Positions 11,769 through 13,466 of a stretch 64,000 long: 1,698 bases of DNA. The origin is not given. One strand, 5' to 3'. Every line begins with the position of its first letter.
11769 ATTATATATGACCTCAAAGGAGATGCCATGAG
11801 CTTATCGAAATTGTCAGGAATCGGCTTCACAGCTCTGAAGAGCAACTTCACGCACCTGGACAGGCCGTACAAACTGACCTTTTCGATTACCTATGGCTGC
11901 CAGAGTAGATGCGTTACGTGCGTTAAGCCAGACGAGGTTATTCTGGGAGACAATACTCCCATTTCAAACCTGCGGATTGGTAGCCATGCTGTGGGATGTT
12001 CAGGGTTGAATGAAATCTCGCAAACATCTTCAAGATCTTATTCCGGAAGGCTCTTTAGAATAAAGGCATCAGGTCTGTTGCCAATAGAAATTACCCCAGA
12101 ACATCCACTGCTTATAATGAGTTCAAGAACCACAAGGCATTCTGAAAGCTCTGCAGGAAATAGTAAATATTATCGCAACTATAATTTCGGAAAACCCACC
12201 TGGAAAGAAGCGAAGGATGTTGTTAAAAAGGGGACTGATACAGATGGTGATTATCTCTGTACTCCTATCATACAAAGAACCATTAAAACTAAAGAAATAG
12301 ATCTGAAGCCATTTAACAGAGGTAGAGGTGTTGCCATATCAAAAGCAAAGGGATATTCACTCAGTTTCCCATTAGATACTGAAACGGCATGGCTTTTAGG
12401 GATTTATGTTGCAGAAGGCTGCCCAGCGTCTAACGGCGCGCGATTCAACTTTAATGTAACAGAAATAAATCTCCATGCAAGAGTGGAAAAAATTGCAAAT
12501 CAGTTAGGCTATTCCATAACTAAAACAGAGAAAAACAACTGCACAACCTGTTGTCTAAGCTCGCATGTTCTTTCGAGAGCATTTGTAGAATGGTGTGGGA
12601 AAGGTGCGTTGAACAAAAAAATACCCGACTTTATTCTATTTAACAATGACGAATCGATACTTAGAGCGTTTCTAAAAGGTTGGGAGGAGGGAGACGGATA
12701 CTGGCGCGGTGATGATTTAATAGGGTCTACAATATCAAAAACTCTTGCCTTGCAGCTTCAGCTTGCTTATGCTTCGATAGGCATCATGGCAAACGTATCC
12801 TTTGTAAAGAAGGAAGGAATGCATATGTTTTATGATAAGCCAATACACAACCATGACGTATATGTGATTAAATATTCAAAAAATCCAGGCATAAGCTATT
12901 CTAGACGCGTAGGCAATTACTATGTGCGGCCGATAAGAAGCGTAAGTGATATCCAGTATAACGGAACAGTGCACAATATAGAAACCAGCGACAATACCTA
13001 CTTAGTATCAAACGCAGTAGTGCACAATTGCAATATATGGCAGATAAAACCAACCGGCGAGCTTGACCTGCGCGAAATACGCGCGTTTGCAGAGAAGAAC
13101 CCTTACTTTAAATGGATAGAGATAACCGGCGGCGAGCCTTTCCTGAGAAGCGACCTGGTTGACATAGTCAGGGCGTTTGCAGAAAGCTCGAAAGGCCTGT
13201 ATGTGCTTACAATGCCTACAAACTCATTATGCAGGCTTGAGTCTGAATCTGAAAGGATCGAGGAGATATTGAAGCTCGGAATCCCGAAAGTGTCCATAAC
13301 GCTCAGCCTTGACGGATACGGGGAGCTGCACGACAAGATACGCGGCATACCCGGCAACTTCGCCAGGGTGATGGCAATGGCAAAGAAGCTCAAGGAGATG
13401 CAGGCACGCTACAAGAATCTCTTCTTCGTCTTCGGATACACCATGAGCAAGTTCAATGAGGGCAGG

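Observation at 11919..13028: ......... intein inserted inside the CxxxCxxC iron-sulfur motif of a radical SAM enzyme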

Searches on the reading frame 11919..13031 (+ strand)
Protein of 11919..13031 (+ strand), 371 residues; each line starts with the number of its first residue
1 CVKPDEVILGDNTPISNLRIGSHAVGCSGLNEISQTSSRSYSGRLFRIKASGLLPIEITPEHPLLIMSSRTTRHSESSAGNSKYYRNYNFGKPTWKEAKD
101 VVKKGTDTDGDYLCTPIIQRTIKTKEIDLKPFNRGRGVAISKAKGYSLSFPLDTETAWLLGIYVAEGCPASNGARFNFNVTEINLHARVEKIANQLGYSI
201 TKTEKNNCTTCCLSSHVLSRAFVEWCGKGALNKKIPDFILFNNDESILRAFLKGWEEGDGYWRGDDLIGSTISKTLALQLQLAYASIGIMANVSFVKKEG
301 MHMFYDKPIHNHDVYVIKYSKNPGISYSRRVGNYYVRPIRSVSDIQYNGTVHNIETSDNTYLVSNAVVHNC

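Call 5: search_protein_families(library=ncbifam, proteins=[window:11919-13031:+], max_evalue=1)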
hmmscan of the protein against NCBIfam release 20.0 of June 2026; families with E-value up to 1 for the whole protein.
seq(371 aa): 5 families
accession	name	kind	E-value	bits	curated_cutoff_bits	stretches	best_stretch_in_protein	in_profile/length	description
NF045703.1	rSAM_Tes_intein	exception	2.1e-09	35.7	1700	1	152-317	367-530/1040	tetraether lipid synthase Tes, intein-containing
NF011491.0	PRK14898.1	equivalog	2.4e-09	35.8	783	1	141-293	230-384/860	DNA-directed RNA polymerase subunit A''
NF003157.0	PRK04132.1-2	equivalog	0.00085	17.3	1103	1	155-331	171-349/864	replication factor C small subunit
NF011418.0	PRK14845.1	equivalog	0.0085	13.8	756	1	40-69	88-117/1049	translation initiation factor IF-2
NF003159.0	PRK04132.1-4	equivalog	0.048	11.6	999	1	159-294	183-311/852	replication factor C small subunit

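Call 6: search_protein_families(library=pfam, proteins=[window:11919-13031:+], max_evalue=1)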
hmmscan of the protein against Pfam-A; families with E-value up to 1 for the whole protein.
seq(371 aa): 3 families
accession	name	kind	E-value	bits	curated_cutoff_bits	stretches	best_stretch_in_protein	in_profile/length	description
PF14528.11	LAGLIDADG_3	-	4.5e-05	24.1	22.5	1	248-312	3-65/82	LAGLIDADG-like domain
PF14890.11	Intein_splicing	-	0.00081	19.7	35.8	0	33-69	38-74/155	Intein splicing domain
PF12701.13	LSM14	-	0.05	14.1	30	1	339-365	9-35/75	Scd6-like Sm domain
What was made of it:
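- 12294..12806 (+): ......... homing endonuclease domain (residues about 126-296). Motif 1 is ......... (12393-12419) and motif 2 is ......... (12672-12698). Both keep their acidic catalytic residues (E166, D259). Pfam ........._3 scores 24.1 bits against a cut-off of 22.5 on the excised intein (call 6).
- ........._3 is above its Pfam cut-off on the excised intein (call 6).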

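Call 9: find_homologous_proteins(query=window:11919-13028:+, max_evalue=0.001)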
Query seq(370 aa) (370 aa): 245 proteins with E <= 0.001 among 1836 candidates; the best 120 are listed.
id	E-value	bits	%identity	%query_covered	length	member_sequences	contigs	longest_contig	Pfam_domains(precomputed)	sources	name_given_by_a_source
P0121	4.2e-160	551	64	100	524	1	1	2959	PF04055.28,PF14890.12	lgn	-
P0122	9.1e-88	313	43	100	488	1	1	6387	PF14528.12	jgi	jgi:intein/homing endonuclease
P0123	5.1e-87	310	63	59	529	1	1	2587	PF04055.28,PF14528.12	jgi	jgi:MoaA/NifB/PqqE/SkfB family radical SAM enzyme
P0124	5.4e-86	307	44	100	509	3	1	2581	PF14528.12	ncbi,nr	ncbi:MAG TPA: LAGLIDADG family homing endonuclease [Nitrososphaerales archaeon]|nr:LAGLIDADG family 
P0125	1.7e-85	305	43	100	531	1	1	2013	PF13673.14,PF13508.14,PF08445.17,PF14528.12,PF00583.32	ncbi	-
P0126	1.5e-83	299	43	100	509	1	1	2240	PF14528.12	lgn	-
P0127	5.2e-83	297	42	100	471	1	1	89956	PF00085.27,PF13098.14,PF14528.12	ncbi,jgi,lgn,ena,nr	ncbi:MAG TPA: thioredoxin domain-containing protein [Candidatus Acidoferrum sp.]|nr:thioredoxin doma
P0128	2.9e-82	295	41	100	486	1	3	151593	PF14528.12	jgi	-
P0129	1.6e-81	292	42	100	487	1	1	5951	-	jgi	jgi:intein/homing endonuclease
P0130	2.2e-80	289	40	100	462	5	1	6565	PF00085.27,PF14528.12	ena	-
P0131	2.9e-80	288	43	100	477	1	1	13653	PF05204.20,PF14528.12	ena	-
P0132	4.6e-80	287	43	100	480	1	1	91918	-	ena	-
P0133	6.6e-80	287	40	100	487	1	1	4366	-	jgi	jgi:intein/homing endonuclease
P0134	4.1e-79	284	44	100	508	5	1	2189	PF14528.12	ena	-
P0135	1.4e-78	283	41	100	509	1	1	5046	PF14528.12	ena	-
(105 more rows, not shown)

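Call 14: search_solved_structures(query=window:11919-13031:+, max_evalue=1, show_alignments=2)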
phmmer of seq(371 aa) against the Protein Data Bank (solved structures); distinct sequences matched with E-value up to 1: 2.
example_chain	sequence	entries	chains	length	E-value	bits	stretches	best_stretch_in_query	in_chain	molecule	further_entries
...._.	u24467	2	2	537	3.3e-06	29.6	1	151-327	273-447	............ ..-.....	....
7d1b_A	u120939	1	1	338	0.86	11.7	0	232-275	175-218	Leucine aminopeptidase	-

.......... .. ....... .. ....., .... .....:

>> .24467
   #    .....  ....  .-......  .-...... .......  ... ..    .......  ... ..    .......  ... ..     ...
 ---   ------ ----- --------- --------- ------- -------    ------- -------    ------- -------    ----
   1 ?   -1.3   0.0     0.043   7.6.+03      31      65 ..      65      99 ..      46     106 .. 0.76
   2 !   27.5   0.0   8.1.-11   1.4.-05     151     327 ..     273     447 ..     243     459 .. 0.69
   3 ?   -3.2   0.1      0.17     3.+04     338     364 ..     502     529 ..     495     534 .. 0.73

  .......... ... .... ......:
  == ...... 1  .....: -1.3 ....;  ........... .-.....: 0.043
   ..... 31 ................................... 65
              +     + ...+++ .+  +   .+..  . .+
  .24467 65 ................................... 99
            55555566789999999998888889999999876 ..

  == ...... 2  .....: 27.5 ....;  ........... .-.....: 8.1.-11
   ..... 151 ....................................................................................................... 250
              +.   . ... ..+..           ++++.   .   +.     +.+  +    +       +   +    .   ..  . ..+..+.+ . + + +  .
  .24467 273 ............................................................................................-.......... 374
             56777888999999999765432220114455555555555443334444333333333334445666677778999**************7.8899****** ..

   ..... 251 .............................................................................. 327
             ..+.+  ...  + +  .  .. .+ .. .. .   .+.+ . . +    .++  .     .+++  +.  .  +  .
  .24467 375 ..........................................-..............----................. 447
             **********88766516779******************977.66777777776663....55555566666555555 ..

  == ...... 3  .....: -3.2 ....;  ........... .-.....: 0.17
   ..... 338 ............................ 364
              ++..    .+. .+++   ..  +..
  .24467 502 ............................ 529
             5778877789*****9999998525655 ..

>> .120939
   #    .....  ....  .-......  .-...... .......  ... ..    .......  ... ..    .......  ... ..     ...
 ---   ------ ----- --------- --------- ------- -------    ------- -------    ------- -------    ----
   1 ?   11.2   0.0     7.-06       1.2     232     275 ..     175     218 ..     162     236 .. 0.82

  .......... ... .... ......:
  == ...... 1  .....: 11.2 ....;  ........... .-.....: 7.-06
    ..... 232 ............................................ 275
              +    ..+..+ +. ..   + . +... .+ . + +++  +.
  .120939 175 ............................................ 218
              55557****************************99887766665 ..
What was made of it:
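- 12294..12806 (+): PI-PkoII is matched by sequence (call 14).
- Closest known: Full-length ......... inteins PI-SceI. Same: PI-PkoII is also hit by sequence at E 3e-6 (call 14).
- PI-PkoII is hit by sequence (call 14).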

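Call 28: find_encoding_contigs(protein=P0121, flank=5000, max_places=3)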
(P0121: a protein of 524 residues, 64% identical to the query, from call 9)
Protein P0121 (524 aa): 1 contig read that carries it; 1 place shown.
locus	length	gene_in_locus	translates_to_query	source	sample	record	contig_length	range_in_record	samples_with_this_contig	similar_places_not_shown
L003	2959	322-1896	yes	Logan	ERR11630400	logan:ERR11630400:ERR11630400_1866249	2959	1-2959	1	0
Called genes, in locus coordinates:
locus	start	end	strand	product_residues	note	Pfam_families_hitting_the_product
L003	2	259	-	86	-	?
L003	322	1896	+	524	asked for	PF04055:Radical_SAM (faint), PF14890:Intein_splicing (weak)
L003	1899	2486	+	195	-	-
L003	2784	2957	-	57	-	?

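Call 39: predict_structure(alignment_id=A2)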
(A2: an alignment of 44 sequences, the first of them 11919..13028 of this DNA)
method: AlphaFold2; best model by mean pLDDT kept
length: 370 residues; sequences in the alignment: 44
mean_pLDDT: 95.3   pTM: 0.93
mean pLDDT of the five models: 95.3, 95.2, 95.2, 94.8, 94.5
residues with pLDDT >= 90: 326; 70-90: 44; 50-70: 0; < 50: 0
segments of 3 or more residues with pLDDT < 50: none
pLDDT, mean of each block of 10 residues (from residue 1): 97 98 97 98 98 98 98 89 89 98 94 96 96 84 87 98 97 95 97 95 95 95 97 98 98 98 97 98 97 95 89 96 86 97 98 98 97
secondary structure, 60 per line:
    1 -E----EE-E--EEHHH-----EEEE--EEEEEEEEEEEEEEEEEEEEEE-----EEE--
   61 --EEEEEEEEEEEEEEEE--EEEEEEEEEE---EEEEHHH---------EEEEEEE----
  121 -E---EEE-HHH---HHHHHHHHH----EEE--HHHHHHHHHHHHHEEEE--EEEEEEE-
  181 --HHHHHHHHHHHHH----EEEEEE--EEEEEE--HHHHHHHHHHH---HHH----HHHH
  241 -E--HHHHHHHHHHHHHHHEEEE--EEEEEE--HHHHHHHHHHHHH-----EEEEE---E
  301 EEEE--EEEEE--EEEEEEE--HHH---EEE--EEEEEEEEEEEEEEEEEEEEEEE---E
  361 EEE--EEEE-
elements in order: E23-26 E29-50 E56-58 E63-78 E81-90 E94-97 E110-116 E126-128 H136-144 E149-151 H154-166 E167-170 E173-179 H183-195 E200-205 E208-213 H216-226 H237-240 H245-259 E260-263 E266-271 H274-286 E292-296 E300-304 E307-311 E314-320 E329-331 E334-356 E360-363 E366-369
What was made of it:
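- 11919..13028 (+): Intein, 370 aa, class 1 (Cys1 ... His369-Asn370). At the DNA level it is a clean 1110-bp insertion. Call 39 (AF2 model, pLDDT 95.3).
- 11919..12293 (+): Hint splicing domain, N-terminal lobe (residues 1-125). It holds block A Cys1 (11919-11921) and block B TPEH (12093-12104). Secondary structure in the AF2 model (call 39).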

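Call 43: fold_search(model_id=the predicted structure, library=pdb)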
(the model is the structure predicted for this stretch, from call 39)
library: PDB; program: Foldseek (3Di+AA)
matches with E <= 10: 736; with E <= 0.001: 56
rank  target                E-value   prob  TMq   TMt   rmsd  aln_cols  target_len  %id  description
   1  1ef0_A                5.4e-18  1.00  0.56  0.50   9.7       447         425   15  CRYSTAL STRUCTURE OF PI-SCEI MINIPRECURSOR (released 2000-06-07)
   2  1vde_B                8.9e-18  1.00  0.54  0.48  10.0       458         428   15  PI-SCEI, A HOMING ENDONUCLEASE WITH PROTEIN SPLICING ACTIVITY (released 1998-04-08)
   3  7qsu                  2.4e-17  1.00  0.68  0.68   6.9       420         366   15  Crystal structure of homing endonuclease-associated TliVMA intein (C1A, d333-339) (released 2022-03-30)
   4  1vde_A                5.9e-17  1.00  0.55  0.49  10.0       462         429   16  PI-SCEI, A HOMING ENDONUCLEASE WITH PROTEIN SPLICING ACTIVITY (released 1998-04-08)
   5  1lws_A                8.3e-17  1.00  0.55  0.49   9.9       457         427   15  Crystal structure of the intein homing endonuclease PI-SceI bound to its recognition sequence (released 2002-09-27)
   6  1jva_B                4.2e-16  1.00  0.56  0.50   8.4       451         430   16  CRYSTAL STRUCTURE OF THE VMA1-DERIVED ENDONUCLEASE BEARING THE N AND C EXTEIN PROPEPTIDES (released 2002-08-29)
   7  1lwt_A                8.1e-16  1.00  0.54  0.46   8.8       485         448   16  Crystal structure of the intein homing endonuclease PI-SceI bound to its substrate DNA (Ca2+ free) (released 2002-09-27)
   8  1jva_A                1.5e-15  1.00  0.52  0.47   8.7       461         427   16  CRYSTAL STRUCTURE OF THE VMA1-DERIVED ENDONUCLEASE BEARING THE N AND C EXTEIN PROPEPTIDES (released 2002-08-29)
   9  7qss                  2.0e-15  1.00  0.69  0.60   7.5       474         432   14  Crystal structure of homing endonuclease-associated TliVMA intein (C1A) (released 2022-03-30)
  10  1um2_B                6.0e-15  1.00  0.54  0.49  10.1       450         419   16  Crystal Structure of the Vma1-Derived Endonuclease with the Ligated Extein Segment (released 2004-09-22)
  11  1ef0_B                1.0e-14  1.00  0.50  0.48  10.1       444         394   15  CRYSTAL STRUCTURE OF PI-SCEI MINIPRECURSOR (released 2000-06-07)
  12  1dfa                  4.2e-14  1.00  0.52  0.49  10.4       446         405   15  CRYSTAL STRUCTURE OF PI-SCEI IN C2 SPACE GROUP (released 1999-12-08)
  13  1um2_A                6.6e-14  1.00  0.54  0.49  10.2       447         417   16  Crystal Structure of the Vma1-Derived Endonuclease with the Ligated Extein Segment (released 2004-09-22)
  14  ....                  9.7e-14  1.00  0.61  0.44   9.9       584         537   14  Crystal structure of intein homing endonuclease II (released 2006-04-18)
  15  7qst                  8.0e-13  1.00  0.60  0.62   7.6       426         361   14  Crystal structure of homing endonuclease-associated PhoVMA intein (C1A) (released 2022-03-30)
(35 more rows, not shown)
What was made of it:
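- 11919..13028 (+): Call 43 (Foldseek to PI-SceI E 5e-18, TliVMA, PhoVMA, PI-PkoII, PI-PfuI).
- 12294..12806 (+): I-DmoI and PI-SceI are matched by fold (call 43).
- On Class-1 intein (Hint domain): The AF2 model (pLDDT 95.3) matches the PI-SceI, TliVMA, PhoVMA, PI-PkoII and PI-PfuI inteins at probability 1.00 (calls 39, 43).
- Closest known: Full-length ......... inteins PI-SceI. Same: Foldseek gives E 5e-18 to 1e-9 and TM up to 0.69 (call 43).
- Fold: the AF2 intein model (pLDDT 95.3, pTM 0.93) hits full-length solved inteins at E 5e-18 to 1e-9 and then free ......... enzymes (calls 39, 43).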

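Call 50: find_related_loci(query=A2, collection=genome_contigs, flank=2500)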
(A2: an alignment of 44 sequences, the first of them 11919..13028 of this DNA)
Query A2 (370 aa) in genome_contigs; peptide patterns used: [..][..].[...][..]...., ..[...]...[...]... (x = any residue, [..] = any of these).
325 stretches matched a pattern; 196 encode a relative of the query (tblastn E <= 1e-3); the best 80 are kept; 78 distinct loci.
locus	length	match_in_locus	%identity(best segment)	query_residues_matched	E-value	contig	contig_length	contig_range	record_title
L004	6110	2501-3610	80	1-370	0e+0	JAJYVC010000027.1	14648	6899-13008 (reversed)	MAG: Candidatus Micrarchaeota archaeon isolate FK1.bin66 NODE_4228_length_14648_cov_1.804972, whole genome shotgun seque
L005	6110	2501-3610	68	1-370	2e-180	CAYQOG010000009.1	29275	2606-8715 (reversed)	MAG TPA_asm: Candidatus Micrarchaeota archaeon isolate SRP226684_co1_186 genome assembly, contig: NODE_992_length_29275_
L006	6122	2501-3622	63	1-370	9e-165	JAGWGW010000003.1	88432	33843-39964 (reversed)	MAG: Candidatus Micrarchaeota archaeon isolate REEA6 REEA6-150_179, whole genome shotgun sequence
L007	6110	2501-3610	59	1-370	5e-151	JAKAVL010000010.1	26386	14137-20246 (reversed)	MAG: Candidatus Micrarchaeota archaeon isolate YP3.bin95 NODE_2194_length_26386_cov_1.92844, whole genome shotgun sequen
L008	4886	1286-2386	54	1-370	7e-127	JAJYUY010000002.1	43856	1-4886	MAG: Candidatus Micrarchaeota archaeon isolate FK1.bin51 NODE_761_length_43856_cov_1.306776, whole genome shotgun sequen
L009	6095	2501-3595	42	1-370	3e-93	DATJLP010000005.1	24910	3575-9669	MAG TPA_asm: Candidatus Acidoferrum sp. isolate SMAG_U14812 k141_3676710, whole genome shotgun sequence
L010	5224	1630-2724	41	1-370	2e-88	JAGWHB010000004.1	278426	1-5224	MAG: Thaumarchaeota archaeon isolate REEA66 REEA66_4_length_278426_cov_7.742072, whole genome shotgun sequence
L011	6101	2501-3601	39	1-370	3e-87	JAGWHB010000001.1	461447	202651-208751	MAG: Thaumarchaeota archaeon isolate REEA66 REEA66_1_length_461447_cov_8.524093, whole genome shotgun sequence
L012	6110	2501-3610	64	1-370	6e-165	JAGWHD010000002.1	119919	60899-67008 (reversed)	MAG: Candidatus Micrarchaeota archaeon isolate REEA68 REEA68_2_length_119919_cov_8.179979, whole genome shotgun sequence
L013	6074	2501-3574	40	1-370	1e-85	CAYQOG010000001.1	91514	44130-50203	MAG TPA_asm: Candidatus Micrarchaeota archaeon isolate SRP226684_co1_186 genome assembly, contig: NODE_46_length_91514_c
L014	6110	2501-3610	42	1-370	6e-85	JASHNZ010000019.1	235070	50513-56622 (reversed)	MAG: Nitrososphaerales archaeon isolate JOPF010 JOPF_N04C_contig_25349, whole genome shotgun sequence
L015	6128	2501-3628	38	1-370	6e-85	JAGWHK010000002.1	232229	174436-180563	MAG: Candidatus Micrarchaeota archaeon isolate REEA77 REEA77_2_length_232229_cov_6.744677, whole genome shotgun sequence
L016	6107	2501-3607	63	1-370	1e-164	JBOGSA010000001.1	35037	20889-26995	MAG: Candidatus Micrarchaeales archaeon isolate TC-S_metawrap_bin.151 k127_759797, whole genome shotgun sequence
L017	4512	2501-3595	41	1-370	4e-84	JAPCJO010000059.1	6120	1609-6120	MAG: Thaumarchaeota archaeon isolate AcS1-13 NODE_56258_length_6120_cov_18.693157, whole genome shotgun sequence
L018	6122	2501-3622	43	1-370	1e-83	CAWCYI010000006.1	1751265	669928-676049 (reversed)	MAG: uncultured Nitrososphaerota archaeon isolate MFD09222.bin.2.173 genome assembly, contig: contig_80634, whole genome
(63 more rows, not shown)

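Call 70: find_related_loci(query=A2, collection=viral_contigs, flank=3000)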
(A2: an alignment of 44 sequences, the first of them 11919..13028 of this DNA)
Query A2 (370 aa) in viral_contigs; peptide patterns used: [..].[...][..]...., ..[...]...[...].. (x = any residue, [..] = any of these).
177 stretches matched a pattern; 56 encode a relative of the query (tblastn E <= 1e-3); 56 distinct loci.
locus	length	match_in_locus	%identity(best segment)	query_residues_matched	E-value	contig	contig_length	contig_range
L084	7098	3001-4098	40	1-370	4e-76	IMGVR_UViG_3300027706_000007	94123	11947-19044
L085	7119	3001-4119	35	1-370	3e-57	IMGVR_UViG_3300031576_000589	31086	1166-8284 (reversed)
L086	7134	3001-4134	35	1-370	1e-54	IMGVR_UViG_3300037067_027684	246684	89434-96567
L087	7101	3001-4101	33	4-370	1e-48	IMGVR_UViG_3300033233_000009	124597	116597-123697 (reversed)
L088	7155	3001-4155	28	1-370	6e-38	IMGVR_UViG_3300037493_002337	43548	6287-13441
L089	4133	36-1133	27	1-367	4e-32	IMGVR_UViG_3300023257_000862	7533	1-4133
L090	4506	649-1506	29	1-289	2e-27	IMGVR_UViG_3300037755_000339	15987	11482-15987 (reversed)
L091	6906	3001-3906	27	44-370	1e-26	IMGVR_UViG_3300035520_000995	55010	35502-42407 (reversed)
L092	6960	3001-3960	30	56-370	1e-25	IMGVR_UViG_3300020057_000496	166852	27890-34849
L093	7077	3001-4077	34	1-370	6e-53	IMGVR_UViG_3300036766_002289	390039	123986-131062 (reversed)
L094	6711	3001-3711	29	4-254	1e-22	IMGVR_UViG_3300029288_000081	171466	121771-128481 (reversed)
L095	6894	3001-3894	26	45-370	8e-20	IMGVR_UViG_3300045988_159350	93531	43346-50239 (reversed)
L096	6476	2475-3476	26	15-370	5e-19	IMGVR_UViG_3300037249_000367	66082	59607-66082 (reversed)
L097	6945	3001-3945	26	12-370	6e-19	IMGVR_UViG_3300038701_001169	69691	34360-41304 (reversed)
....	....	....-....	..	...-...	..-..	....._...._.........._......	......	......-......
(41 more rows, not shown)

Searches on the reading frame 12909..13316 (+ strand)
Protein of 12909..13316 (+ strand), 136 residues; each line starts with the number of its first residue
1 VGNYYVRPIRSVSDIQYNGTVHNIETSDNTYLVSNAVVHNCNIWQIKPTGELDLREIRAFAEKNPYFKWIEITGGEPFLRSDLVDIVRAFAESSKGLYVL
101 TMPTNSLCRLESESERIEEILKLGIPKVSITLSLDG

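Call 46: search_protein_families(library=ncbifam, proteins=[window:12909-13316:+], max_evalue=10)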
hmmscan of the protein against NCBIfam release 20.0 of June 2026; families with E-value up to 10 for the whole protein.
window:12909-13316:+ (136 aa): 28 families (the best 25 are shown)
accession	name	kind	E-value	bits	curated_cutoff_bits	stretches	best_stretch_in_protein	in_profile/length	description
NF045703.1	rSAM_Tes_intein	exception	6e-08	30.9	1700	1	1-136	568-708/1040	tetraether lipid synthase Tes, intein-containing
TIGR02666.1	moaA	equivalog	2.9e-07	29.8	284.05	1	57-132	48-122/336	GTP 3',8-cyclase MoaA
TIGR02668.1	moaA_archaeal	equivalog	8.9e-06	24.9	325.25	1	69-118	59-105/303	GTP 3',8-cyclase MoaA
NF045702.1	rSAM_GDGT_ether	equivalog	1.8e-05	23.6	450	1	61-128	129-194/486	tetraether lipid synthase Tes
NF001199.0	PRK00164.2-1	equivalog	3.9e-05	22.9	231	1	68-131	60-117/308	GTP 3',8-cyclase MoaA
NF033640.1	N_Twi_rSAM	subfamily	4.9e-05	22.6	170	1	59-136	165-241/398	twitch domain-containing radical SAM protein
TIGR04053.2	TIGR04053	equivalog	5.9e-05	22.5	395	1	56-136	49-119/366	TIGR04053 family radical SAM/SPASM domain-containing protein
TIGR04133.1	rSAM_w_lipo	hypoth_equivalog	0.00011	21.2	425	1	64-136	71-135/350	TIGR04133 family radical SAM/SPASM protein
TIGR02495.1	NrdG2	equivalog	0.00014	21.3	131.15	1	39-99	34-93/193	anaerobic ribonucleoside-triphosphate reductase activating protein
NF045646.2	rSAM_Se_TrsS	equivalog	0.00041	19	490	1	69-128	135-191/441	radical SAM (seleno)protein TrsS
NF045574.1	sacti_mat_StsB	exception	0.00045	19.2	625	1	70-135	145-202/466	StsB family radical SAM/SPASM domain sactipeptide maturase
TIGR02109.1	PQQ_syn_pqqE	equivalog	0.00056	18.9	381.35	1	70-132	57-113/358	pyrroloquinoline quinone biosynthesis protein PqqE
TIGR04545.1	rSAM_ahbD_hemeb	equivalog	0.00084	18.9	500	1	48-132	26-106/339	heme b synthase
NF050035.1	rSAM_WgK_link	exception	0.0011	18.1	650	1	67-93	57-83/367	radical SAM/SPASM peptide maturase WgkB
NF049973.1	radical_Rv1681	equivalog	0.0036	16.3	380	1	69-135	121-180/326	Rv1681 family radical SAM protein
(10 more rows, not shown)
